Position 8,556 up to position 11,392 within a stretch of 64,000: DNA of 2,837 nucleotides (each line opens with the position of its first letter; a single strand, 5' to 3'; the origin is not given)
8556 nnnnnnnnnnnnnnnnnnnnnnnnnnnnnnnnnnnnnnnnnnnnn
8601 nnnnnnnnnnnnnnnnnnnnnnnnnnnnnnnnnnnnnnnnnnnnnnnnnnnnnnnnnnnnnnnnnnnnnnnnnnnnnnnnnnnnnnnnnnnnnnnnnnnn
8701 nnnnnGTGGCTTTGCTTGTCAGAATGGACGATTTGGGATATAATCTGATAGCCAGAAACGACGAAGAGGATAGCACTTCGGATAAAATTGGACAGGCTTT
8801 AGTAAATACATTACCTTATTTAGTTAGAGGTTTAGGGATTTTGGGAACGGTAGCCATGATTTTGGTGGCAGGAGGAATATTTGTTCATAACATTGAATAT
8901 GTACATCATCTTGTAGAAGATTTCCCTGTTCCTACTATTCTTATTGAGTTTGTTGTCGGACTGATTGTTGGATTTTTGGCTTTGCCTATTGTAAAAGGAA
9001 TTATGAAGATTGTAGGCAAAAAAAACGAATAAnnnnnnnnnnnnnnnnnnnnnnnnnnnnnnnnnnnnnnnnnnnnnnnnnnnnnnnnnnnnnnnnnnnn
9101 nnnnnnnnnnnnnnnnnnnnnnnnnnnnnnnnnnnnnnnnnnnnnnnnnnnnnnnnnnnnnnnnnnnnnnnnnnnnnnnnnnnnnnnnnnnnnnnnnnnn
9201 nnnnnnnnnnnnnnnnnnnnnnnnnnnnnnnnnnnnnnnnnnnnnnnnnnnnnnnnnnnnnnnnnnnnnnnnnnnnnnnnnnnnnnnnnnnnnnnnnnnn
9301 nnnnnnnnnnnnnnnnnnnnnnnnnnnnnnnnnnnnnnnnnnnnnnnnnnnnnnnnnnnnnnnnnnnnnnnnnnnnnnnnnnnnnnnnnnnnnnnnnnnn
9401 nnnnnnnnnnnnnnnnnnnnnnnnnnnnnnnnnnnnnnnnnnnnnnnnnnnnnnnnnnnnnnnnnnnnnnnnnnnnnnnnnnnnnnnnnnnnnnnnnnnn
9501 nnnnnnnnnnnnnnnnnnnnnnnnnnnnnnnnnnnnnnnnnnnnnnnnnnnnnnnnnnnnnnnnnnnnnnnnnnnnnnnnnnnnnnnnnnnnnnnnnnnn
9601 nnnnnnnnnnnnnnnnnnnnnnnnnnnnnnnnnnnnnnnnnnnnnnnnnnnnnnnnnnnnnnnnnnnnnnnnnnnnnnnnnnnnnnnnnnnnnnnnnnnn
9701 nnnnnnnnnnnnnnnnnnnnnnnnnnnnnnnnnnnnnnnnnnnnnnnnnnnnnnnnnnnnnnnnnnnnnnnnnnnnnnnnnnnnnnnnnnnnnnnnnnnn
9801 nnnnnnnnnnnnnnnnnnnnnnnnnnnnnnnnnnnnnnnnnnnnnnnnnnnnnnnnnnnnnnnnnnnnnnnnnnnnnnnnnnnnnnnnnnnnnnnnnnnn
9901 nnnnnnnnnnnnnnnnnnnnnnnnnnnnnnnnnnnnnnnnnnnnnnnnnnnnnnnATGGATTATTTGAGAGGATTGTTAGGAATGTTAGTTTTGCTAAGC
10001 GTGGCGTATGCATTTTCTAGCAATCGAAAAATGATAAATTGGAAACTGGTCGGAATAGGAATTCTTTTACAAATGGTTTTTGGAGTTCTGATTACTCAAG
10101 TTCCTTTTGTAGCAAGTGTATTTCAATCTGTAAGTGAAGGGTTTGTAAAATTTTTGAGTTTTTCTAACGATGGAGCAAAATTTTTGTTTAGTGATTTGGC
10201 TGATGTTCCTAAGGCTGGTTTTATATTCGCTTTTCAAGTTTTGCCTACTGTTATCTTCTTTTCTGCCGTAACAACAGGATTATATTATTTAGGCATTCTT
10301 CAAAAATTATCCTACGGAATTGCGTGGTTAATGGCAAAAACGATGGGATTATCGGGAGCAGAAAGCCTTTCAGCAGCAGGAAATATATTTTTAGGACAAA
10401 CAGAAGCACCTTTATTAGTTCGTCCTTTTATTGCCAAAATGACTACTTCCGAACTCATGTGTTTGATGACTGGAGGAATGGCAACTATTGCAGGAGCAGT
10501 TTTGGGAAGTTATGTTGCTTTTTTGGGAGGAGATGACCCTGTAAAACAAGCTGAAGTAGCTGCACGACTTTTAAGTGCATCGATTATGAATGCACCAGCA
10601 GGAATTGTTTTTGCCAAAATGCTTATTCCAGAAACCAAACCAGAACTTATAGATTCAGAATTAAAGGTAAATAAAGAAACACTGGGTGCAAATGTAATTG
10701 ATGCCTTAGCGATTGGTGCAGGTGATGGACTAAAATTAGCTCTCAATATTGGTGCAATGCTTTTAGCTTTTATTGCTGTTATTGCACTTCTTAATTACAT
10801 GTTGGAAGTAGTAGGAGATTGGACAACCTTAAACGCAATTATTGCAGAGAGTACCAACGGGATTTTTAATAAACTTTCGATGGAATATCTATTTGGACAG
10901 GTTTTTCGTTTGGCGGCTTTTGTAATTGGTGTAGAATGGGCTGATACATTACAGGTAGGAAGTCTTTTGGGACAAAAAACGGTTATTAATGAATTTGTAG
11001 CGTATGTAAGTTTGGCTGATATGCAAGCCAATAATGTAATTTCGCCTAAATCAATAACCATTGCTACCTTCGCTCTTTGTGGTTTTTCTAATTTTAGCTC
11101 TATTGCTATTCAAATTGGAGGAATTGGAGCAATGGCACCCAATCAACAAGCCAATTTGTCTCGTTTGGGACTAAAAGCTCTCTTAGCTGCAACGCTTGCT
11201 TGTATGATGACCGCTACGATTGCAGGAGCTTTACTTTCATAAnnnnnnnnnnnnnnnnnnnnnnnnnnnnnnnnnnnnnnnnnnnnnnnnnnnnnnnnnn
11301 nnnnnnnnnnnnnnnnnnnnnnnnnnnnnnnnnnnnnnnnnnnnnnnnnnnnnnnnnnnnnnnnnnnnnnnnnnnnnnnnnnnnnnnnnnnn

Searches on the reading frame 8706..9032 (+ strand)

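Call 68: search_protein_families(library=pfam, proteins=[window:8706-9032:+], max_evalue=0.001)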
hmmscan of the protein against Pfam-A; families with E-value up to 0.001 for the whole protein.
window:8706-9032:+ (108 aa): 1 family
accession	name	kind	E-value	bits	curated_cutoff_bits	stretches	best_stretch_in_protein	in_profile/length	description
PF05661.17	DUF808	-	4.1e-17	62.6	28.4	1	2-75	191-270/302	Protein of unknown function (DUF808)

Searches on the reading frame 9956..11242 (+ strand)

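Call 68: search_protein_families(library=pfam, proteins=[window:9956-11242:+], max_evalue=0.001)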
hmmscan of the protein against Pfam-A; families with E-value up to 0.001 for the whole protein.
window:9956-11242:+ (428 aa): 3 families
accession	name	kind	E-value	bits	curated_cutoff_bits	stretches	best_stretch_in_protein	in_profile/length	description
PF07662.18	Nucleos_tra2_C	-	3e-73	246.5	32.3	1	205-424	2-213/213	Na+ dependent nucleoside transporter C-terminus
PF01773.25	Nucleos_tra2_N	-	1.4e-24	86.8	27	1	8-81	1-74/74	Na+ dependent nucleoside transporter N-terminus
PF07670.19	Gate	-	1.1e-17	64.8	29.6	1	92-191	1-102/104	Nucleoside recognition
